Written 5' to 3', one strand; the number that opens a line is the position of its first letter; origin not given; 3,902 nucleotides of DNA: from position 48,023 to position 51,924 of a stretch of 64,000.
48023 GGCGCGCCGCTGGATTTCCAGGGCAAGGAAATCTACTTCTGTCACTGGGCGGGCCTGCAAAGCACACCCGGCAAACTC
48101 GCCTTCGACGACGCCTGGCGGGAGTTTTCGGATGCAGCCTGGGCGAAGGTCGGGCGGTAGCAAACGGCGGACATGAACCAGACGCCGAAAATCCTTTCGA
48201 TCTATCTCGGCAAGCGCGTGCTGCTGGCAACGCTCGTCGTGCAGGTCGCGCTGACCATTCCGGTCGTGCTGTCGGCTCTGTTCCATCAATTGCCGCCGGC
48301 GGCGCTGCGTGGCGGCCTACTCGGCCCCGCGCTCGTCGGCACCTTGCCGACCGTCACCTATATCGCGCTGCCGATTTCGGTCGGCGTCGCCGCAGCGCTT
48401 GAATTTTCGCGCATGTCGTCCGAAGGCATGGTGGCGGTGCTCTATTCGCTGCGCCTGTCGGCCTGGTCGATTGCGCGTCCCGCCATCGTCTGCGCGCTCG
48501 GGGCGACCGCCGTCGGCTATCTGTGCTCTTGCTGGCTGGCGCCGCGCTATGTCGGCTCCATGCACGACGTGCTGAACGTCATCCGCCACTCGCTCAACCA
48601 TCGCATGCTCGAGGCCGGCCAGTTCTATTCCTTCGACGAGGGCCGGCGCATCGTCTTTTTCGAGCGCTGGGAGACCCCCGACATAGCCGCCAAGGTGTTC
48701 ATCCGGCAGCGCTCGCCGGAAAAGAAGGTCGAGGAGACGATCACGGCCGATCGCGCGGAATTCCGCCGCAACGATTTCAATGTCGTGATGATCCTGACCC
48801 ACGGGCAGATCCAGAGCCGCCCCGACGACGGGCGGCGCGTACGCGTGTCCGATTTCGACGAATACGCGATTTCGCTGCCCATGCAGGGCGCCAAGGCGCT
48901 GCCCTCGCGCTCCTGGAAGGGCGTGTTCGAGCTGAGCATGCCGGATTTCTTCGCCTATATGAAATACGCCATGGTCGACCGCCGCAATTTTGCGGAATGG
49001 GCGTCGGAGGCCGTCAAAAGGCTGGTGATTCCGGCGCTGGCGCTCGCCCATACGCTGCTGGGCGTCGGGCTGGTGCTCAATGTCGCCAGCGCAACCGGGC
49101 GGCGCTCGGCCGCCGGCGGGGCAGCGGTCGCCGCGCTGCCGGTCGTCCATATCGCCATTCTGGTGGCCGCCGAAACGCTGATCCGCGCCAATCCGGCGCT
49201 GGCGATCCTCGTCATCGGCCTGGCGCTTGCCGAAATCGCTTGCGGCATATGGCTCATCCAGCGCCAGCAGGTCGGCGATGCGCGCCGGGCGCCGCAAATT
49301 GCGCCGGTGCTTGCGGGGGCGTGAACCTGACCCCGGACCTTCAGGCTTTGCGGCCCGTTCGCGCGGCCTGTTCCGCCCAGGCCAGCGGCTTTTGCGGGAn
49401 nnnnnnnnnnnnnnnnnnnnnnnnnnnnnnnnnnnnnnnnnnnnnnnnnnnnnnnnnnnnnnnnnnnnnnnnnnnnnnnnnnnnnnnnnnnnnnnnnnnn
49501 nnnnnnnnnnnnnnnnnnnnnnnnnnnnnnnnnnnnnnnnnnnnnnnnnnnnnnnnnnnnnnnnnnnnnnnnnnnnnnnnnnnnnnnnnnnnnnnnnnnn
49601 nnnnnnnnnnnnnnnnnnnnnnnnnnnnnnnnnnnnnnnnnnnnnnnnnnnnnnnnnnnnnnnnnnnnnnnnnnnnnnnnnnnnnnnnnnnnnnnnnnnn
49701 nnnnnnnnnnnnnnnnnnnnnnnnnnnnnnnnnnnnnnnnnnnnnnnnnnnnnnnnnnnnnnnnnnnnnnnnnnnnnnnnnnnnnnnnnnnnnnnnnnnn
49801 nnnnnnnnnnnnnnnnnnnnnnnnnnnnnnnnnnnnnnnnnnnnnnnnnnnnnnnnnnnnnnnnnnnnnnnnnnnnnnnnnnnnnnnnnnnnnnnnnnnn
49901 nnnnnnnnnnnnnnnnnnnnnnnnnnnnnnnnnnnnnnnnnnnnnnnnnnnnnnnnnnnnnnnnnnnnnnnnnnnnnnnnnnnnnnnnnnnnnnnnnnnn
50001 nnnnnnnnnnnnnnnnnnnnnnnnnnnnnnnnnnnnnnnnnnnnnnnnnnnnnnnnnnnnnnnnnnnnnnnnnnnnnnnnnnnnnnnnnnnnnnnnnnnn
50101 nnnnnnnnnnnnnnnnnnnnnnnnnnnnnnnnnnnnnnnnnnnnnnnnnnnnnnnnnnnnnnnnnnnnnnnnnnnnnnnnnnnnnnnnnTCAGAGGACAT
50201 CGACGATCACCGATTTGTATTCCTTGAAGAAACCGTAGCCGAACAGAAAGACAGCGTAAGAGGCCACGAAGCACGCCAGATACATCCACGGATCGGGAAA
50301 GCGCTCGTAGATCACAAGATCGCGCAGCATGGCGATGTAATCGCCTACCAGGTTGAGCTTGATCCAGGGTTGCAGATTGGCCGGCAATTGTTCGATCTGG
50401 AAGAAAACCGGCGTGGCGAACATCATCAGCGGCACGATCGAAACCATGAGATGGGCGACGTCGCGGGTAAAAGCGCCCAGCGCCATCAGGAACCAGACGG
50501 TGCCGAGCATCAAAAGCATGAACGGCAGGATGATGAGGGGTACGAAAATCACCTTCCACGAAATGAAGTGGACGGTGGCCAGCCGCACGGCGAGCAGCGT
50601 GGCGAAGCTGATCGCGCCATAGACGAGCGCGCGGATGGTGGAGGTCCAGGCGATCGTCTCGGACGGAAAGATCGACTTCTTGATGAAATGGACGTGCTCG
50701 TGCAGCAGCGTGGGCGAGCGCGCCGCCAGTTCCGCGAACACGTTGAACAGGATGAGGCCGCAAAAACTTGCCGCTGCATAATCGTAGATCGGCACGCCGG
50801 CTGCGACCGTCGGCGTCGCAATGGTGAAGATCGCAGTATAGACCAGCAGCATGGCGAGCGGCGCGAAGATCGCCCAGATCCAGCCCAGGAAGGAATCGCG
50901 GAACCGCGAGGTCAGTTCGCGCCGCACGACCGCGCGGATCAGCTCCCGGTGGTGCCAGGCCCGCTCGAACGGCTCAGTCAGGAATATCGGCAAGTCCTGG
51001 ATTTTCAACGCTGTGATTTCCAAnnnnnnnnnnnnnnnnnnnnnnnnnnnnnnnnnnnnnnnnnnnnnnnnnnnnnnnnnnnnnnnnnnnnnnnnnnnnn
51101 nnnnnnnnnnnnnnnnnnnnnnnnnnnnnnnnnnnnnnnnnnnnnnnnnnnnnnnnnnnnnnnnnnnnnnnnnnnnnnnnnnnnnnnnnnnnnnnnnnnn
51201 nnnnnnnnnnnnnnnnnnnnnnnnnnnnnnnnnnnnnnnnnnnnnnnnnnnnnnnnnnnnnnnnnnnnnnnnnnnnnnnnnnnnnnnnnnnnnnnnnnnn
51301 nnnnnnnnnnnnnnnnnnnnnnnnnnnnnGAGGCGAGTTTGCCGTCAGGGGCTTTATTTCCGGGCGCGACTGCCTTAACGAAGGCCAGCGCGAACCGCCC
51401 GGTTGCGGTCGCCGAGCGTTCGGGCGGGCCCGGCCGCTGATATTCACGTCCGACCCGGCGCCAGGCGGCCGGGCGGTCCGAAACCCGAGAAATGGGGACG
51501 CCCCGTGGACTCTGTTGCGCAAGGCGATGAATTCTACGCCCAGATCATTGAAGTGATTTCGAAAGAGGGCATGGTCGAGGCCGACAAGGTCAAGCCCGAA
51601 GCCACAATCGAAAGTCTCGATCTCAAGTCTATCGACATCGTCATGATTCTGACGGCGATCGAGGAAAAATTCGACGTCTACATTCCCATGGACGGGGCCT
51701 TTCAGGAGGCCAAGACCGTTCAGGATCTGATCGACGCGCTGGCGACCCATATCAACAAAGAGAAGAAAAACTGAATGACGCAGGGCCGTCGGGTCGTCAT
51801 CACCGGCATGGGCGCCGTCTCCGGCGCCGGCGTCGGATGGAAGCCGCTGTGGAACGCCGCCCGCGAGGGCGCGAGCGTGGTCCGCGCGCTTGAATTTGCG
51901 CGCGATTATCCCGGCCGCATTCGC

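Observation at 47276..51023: Orphan LptF/LptG-family permease plus Wzm/Wzt-type ABC-2 exporter flanking the lipid operons: candidate glycolipid export route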

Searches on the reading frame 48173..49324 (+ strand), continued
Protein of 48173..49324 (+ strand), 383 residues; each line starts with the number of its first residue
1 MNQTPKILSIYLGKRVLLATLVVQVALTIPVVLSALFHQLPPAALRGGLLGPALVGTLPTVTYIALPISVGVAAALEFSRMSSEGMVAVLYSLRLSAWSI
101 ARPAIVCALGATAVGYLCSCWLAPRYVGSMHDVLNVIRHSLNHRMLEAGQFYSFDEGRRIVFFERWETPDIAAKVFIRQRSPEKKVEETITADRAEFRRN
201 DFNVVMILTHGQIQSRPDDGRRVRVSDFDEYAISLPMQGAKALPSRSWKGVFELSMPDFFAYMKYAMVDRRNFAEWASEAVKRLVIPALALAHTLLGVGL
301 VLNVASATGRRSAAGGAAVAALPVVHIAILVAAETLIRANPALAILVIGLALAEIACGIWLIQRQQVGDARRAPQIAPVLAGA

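Call 70: find_encoding_contigs(protein=P0287, flank=10000, max_places=1)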
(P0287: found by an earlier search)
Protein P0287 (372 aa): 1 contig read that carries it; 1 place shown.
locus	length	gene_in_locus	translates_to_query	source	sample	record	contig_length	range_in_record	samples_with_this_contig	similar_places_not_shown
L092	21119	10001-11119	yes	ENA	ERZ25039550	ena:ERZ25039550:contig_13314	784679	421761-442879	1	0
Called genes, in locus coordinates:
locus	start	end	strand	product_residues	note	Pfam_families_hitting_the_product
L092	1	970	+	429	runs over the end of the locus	PF00275:EPSP_synthase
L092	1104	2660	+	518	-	PF00015:MCPsignal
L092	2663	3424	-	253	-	PF01061:ABC2_membrane, PF12698:ABC2_membrane_3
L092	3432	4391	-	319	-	PF00005:ABC_tran, PF00004:AAA (faint), PF13304:AAA_21 (faint)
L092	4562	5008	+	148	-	PF11164:DUF2948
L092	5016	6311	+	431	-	PF00815:Histidinol_dh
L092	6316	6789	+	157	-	PF06793:UPF0262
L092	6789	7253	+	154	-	PF01451:LMWPc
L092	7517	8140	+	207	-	PF02545:Maf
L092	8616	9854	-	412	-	PF13186:SPASM, PF04055:Radical_SAM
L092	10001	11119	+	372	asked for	PF03739:LptF_LptG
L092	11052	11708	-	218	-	PF01596:Methyltransf_3 (weak), PF13578:Methyltransf_24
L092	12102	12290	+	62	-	-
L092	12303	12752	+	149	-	-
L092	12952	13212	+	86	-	-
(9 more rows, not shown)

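Call 72: search_dna_similar(query=window:48173-49321:+, collection=plasmids, mode=protein, max_evalue=0.00001, max_rows=25)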
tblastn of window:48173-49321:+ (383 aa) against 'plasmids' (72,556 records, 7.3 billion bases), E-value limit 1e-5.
Records with a match: 5; places in all: 5; records where one place covers at least 80% of the query: 0.
Best place of each record, by identity: <60% 5.
By first word of the organism name: Azospirillum 4; Pseudorhodobacter 1.
By predicted mobility (MOB-suite, as given by PLSDB): non-mobilizable 3; mobilizable 2.
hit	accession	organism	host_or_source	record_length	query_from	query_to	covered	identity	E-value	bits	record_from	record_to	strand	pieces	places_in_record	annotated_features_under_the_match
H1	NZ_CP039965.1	Pseudorhodobacter turbinis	single bacterial isolate,Turban shell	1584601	57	302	64%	25.4%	1e-8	65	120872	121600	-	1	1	record has no annotation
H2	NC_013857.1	Azospirillum sp. B510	-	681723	57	303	64%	23.8%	5e-6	56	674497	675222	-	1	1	lptF: LPS export ABC transporter permease LptF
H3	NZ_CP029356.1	Azospirillum thermophilum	cell culture,hot spring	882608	57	303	64%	23.1%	2e-7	61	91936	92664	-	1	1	lptF: LPS export ABC transporter permease LptF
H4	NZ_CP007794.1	Azospirillum argentinense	Triticum aestivum L.,Root,wheat ...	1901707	57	303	64%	22.7%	9e-9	65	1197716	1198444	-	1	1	record has no annotation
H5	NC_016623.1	Azospirillum lipoferum 4B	-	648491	57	303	64%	21.9%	5e-6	56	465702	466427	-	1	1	lptF: LPS export ABC transporter permease LptF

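Call 73: get_annotated_region(hit=H2, flank=5000)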
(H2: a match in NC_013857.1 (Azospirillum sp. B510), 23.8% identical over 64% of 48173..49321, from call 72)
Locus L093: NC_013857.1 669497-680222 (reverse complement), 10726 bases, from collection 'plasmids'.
description: Azospirillum sp. B510 plasmid pAB510c, complete sequence
organism: Azospirillum sp. B510 (NCBI taxid 137722)
taxonomy: Bacteria; Pseudomonadota; Alphaproteobacteria; Rhodospirillales; Azospirillaceae; Azospirillum; Azospirillum sp. B510
host: -; source: -; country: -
typing (MOB-suite, as given by PLSDB): mobilizable; relaxase MOBP
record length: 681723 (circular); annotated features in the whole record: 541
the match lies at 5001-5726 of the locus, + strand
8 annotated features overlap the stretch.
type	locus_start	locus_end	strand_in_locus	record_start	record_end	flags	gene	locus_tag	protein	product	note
CDS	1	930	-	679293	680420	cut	-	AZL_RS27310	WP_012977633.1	cysteine desulfurase family protein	-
CDS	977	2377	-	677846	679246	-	-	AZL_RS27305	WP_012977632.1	sorbosone dehydrogenase family protein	-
CDS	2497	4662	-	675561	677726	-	-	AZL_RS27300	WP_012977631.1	glycosyltransferase family 41 protein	-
CDS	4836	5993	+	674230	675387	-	lptF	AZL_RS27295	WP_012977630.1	LPS export ABC transporter permease LptF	GO:0015920 - lipopolysaccharide transport [Evidence IEA]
CDS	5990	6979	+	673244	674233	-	-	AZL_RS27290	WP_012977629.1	glycosyltransferase family 9 protein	-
CDS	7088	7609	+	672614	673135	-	-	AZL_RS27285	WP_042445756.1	flagellar biosynthesis regulator FlaF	GO:0044781 - bacterial-type flagellum organization [Evidence IEA]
CDS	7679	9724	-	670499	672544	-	-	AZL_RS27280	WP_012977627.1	NAD(+) synthase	GO:0009435 - NAD biosynthetic process [Evidence IEA]; GO:0006807 - nitrogen compound metabolic process [Evidence IEA]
CDS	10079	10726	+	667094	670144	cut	-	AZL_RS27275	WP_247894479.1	chemotaxis protein CheB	GO:0006935 - chemotaxis [Evidence IEA]; GO:0000160 - phosphorelay signal transduction system [Evidence IEA]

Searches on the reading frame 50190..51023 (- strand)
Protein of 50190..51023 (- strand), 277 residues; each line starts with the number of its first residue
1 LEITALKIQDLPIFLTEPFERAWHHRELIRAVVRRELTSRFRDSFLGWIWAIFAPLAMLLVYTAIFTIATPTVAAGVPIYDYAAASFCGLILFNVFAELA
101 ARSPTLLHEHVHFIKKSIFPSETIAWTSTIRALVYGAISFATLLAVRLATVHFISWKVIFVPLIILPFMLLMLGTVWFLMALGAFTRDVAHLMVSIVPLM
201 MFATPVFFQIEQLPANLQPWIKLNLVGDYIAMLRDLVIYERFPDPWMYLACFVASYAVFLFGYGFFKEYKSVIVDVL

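Call 4: search_protein_families(library=pfam, proteins=[window:50190-51023:-], max_evalue=0.01)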
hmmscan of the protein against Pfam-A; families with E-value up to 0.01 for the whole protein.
window:50190-51023:- (277 aa): 1 family
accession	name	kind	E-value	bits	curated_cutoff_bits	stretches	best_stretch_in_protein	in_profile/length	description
PF01061.29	ABC2_membrane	-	7.6e-17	62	26.9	1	28-226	2-199/211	ABC-2 type transporter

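Call 5: search_protein_families(library=ncbifam, proteins=[window:50190-51023:-], max_evalue=0.01)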
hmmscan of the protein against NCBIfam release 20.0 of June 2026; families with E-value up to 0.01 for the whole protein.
window:50190-51023:- (277 aa): 1 family
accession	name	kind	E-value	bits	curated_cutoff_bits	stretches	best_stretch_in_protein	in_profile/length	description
NF050109.1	galactan_ABC_perm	equivalog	5.5e-08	32.6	380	1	20-241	15-237/272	galactan export ABC transporter permease subunit Wzm/RfbD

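Call 58: search_solved_structures(query=window:50190-51023:-, max_evalue=0.1)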
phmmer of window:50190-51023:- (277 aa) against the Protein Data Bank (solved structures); distinct sequences matched with E-value up to 0.1: 4.
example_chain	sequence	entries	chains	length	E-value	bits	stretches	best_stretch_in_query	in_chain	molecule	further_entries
6m96_B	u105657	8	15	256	6.3e-08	35.9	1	28-275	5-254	Transport permease protein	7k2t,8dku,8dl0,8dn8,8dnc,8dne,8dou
6oih_D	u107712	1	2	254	7e-08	35.8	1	28-273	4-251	Transport permease protein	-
8tsh_C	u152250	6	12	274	1.9e-07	34.3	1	26-234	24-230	Transport permease protein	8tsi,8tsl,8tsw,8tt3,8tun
6jbh_C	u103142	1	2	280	0.015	18.3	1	27-238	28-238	TarG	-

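Call 99: search_dna_similar(query=window:50190-51020:-, collection=plasmids, mode=protein, max_evalue=1e-10, max_rows=15)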
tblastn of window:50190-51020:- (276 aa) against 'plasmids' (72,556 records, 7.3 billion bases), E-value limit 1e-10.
Records with a match: 104; places in all: 105; records where one place covers at least 80% of the query: 103.
Best place of each record, by identity: <60% 104.
By first word of the organism name: Escherichia 24; Azospirillum 14; Pseudomonas 11; Citrobacter 10; Enterobacter 9; Klebsiella 5; Rhizobium 5; Nitratidesulfovibrio 3; Shinella 2; Serratia 2; and 17 more.
By predicted mobility (MOB-suite, as given by PLSDB): non-mobilizable 57; mobilizable 24; conjugative 23.
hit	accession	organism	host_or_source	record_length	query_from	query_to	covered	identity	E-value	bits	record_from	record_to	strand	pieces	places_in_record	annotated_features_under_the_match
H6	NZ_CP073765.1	Methylovirgula sp. HY1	soil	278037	12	276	96%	58.8%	3e-93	307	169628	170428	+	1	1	ABC transporter permease | ABC transporter ATP-binding protein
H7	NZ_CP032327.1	Azospirillum argentinense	soil sample,Agricultural field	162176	14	276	95%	34.9%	1e-37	147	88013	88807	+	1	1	ABC transporter permease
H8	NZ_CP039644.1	Azospirillum sp. TSA2s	Soil,rice paddy soil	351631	18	276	94%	34.7%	2e-36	144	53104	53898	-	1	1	ABC transporter permease | ABC transporter ATP-binding protein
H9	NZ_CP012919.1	Azospirillum brasilense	Digitaria eriantha,microbe,root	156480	4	275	99%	33.0%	3e-23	105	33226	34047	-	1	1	ABC transporter permease | acyltransferase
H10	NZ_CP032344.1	Azospirillum brasilense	soil sample,Agricultural field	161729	4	275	99%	33.0%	3e-23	105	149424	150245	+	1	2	ABC transporter permease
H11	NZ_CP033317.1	Azospirillum brasilense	rhizosphere soil of Digitaria ...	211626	4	275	99%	33.0%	3e-23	105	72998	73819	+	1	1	ABC transporter permease | acyltransferase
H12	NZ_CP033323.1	Azospirillum brasilense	rhizosphere soil of Cynodon ...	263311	4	275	99%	33.0%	3e-23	105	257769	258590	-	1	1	ABC transporter permease | acyltransferase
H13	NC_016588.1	Azospirillum lipoferum 4B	-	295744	13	274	95%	34.1%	5e-34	137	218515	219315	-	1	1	ABC transporter permease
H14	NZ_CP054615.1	Azospirillum oryzae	cell culture,soil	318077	18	276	94%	34.3%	2e-36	144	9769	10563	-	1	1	ABC transporter permease | ABC transporter ATP-binding protein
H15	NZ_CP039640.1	Azospirillum sp. TSH100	soil,soil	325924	18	276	94%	34.1%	2e-33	135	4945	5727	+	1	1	ABC transporter permease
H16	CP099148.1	Escherichia coli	culture,Pooled soil sample collected ...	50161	8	276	97%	32.7%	2e-31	130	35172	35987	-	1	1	ABC transporter permease | ABC transporter ATP-binding protein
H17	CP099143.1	Escherichia coli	culture,Pooled soil sample collected ...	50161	8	276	97%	32.7%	2e-31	130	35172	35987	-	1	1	ABC transporter permease | ABC transporter ATP-binding protein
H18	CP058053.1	Escherichia coli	culture,Pooled pig faecal samples ...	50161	8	276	97%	32.7%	2e-31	130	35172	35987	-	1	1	ABC transporter permease | ABC transporter ATP-binding protein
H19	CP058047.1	Escherichia coli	culture,Pooled pig faecal samples ...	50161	8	276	97%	32.7%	2e-31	130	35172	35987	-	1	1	ABC transporter permease | ABC transporter ATP-binding protein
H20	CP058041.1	Escherichia coli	culture,Pooled pig faecal samples ...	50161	8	276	97%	32.7%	2e-31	130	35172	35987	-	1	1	ABC transporter permease | ABC transporter ATP-binding protein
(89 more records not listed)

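Call 100: get_annotated_region(hit=H6, flank=14000)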
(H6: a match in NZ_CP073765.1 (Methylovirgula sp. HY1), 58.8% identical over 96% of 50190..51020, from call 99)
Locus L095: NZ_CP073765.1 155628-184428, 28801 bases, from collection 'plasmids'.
description: Methylovirgula sp. HY1 plasmid pHY1, complete sequence
organism: Methylovirgula sp. HY1 (NCBI taxid 2822761)
taxonomy: Bacteria; Pseudomonadota; Alphaproteobacteria; Hyphomicrobiales; Beijerinckiaceae; Methylovirgula; Methylovirgula sp. HY1
host: -; source: soil; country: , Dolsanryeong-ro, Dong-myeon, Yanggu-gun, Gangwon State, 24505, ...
typing (MOB-suite, as given by PLSDB): non-mobilizable
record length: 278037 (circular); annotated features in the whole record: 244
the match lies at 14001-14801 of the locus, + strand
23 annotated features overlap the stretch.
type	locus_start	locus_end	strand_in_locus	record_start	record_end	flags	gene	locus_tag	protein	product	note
CDS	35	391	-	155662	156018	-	-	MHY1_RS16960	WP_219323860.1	carboxymuconolactone decarboxylase family protein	-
CDS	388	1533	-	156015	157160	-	-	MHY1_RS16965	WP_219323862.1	dihydrolipoamide acetyltransferase family protein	GO:0006096 - glycolytic process [Evidence IEA]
CDS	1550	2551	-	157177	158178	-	-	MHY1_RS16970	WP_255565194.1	alpha-ketoacid dehydrogenase subunit beta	-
CDS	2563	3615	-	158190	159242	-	-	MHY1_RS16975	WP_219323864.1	thiamine pyrophosphate-dependent enzyme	-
CDS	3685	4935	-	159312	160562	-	-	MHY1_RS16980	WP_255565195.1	MFS transporter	GO:0055085 - transmembrane transport [Evidence IEA]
CDS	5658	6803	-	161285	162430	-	-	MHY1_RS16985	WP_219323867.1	RHE_PE00001 family protein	-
CDS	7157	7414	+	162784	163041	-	-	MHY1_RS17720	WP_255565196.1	AbrB/MazE/SpoVT family DNA-binding domain-containing protein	-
CDS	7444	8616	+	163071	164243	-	-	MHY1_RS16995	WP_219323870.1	site-specific integrase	GO:0015074 - DNA integration [Evidence IEA]; GO:0006310 - DNA recombination [Evidence IEA]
CDS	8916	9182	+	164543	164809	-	-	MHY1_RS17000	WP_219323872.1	PbsX family transcriptional regulator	-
CDS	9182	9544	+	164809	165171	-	-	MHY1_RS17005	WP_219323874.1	type II toxin-antitoxin system PemK/MazF family toxin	-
CDS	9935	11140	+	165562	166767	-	repA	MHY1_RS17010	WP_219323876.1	plasmid partitioning protein RepA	-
CDS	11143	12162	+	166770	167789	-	repB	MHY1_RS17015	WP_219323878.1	plasmid partitioning protein RepB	-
CDS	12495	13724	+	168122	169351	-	repC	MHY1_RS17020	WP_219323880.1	plasmid replication protein RepC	-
CDS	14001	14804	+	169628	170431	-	-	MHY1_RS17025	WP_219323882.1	ABC transporter permease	-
CDS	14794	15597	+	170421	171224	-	-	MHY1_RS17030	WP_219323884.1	ABC transporter ATP-binding protein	-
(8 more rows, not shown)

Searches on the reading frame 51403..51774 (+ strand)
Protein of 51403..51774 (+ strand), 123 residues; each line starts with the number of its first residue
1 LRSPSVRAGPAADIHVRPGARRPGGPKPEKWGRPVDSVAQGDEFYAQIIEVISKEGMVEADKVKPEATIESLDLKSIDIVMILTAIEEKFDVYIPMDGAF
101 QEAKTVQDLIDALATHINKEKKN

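Call 11: search_protein_families(library=pfam, proteins=[window:51403-51774:+], max_evalue=0.001)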
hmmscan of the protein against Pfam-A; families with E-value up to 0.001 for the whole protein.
window:51403-51774:+ (123 aa): 1 family
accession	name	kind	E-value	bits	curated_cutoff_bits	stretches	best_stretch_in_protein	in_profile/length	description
PF00550.31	PP-binding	-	2.2e-07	31.4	20.8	1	47-113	2-67/67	Phosphopantetheine attachment site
